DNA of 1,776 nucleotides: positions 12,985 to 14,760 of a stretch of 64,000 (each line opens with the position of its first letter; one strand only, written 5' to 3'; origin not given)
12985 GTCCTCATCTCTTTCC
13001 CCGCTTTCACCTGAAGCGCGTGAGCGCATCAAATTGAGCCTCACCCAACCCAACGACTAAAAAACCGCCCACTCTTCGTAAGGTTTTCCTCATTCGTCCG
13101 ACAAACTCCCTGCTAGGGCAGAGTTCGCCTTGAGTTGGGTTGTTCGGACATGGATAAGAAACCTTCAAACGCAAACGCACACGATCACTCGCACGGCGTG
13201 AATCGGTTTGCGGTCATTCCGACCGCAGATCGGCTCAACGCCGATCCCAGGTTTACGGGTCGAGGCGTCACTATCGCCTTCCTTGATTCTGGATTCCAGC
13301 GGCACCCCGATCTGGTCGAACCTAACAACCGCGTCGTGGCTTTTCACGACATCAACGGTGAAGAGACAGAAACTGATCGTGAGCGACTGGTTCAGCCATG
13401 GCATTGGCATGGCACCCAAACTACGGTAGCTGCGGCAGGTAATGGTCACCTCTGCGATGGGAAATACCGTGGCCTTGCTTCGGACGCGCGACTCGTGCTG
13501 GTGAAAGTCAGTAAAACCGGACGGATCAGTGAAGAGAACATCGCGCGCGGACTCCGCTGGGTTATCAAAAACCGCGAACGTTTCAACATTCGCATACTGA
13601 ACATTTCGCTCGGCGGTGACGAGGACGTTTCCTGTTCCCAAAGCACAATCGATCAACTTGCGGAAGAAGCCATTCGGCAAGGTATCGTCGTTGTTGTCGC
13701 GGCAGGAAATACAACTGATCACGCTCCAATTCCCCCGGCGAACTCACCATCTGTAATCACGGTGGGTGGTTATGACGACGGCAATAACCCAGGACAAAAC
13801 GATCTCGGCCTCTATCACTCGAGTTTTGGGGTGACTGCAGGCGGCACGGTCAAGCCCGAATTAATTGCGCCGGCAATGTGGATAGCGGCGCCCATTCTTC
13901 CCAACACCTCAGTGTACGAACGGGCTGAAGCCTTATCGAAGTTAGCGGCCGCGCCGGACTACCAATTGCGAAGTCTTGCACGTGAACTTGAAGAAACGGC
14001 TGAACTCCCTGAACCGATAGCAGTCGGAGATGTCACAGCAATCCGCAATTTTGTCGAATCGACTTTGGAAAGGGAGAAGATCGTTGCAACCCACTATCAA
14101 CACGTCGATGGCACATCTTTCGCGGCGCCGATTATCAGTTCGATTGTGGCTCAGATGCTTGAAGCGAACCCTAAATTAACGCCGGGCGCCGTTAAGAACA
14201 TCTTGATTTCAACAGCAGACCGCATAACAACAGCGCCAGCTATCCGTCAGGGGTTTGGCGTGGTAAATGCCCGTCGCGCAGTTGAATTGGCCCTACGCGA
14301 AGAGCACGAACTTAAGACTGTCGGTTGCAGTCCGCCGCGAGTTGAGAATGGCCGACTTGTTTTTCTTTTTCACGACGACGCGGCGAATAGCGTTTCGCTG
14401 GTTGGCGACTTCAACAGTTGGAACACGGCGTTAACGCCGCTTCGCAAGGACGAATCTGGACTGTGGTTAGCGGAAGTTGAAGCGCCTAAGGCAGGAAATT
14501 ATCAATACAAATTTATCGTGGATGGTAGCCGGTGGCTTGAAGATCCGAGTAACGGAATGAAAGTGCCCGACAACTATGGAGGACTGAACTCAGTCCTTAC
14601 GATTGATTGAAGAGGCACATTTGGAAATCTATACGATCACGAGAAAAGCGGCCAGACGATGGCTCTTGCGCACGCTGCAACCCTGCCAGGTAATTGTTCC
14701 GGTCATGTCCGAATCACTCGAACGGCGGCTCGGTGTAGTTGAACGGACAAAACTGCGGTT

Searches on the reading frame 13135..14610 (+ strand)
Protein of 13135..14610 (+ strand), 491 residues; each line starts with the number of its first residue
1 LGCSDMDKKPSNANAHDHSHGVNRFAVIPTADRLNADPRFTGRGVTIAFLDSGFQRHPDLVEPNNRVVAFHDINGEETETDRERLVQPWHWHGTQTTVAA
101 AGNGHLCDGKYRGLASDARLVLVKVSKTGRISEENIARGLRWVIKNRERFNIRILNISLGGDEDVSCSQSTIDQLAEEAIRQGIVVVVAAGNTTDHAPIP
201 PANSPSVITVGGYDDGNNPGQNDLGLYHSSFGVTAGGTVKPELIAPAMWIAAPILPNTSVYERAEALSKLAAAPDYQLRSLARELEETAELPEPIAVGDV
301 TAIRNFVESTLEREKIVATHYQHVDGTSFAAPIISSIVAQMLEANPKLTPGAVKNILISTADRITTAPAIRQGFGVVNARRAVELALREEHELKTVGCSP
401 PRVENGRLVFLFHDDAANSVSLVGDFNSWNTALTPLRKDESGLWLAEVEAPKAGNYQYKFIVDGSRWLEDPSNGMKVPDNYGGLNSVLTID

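Call 89: search_protein_families(library=pfam, proteins=[window:13135-14610:+], max_evalue=0.00001)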
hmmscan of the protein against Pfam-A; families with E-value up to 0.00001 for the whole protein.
window:13135-14610:+ (491 aa): 3 families
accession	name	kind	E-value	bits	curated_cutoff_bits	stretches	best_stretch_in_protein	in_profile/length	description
PF00082.27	Peptidase_S8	-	3e-42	145.4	21.8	1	42-375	1-288/288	Subtilase family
PF02922.24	CBM_48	-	5e-09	36.8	22.4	1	404-466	10-76/83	Carbohydrate-binding module 48 (Isoamylase N-terminal domain)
PF16561.11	AMPK1_CBM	-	2.1e-07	31.5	26.8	1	415-490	9-79/85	Glycogen recognition site of AMP-activated protein kinase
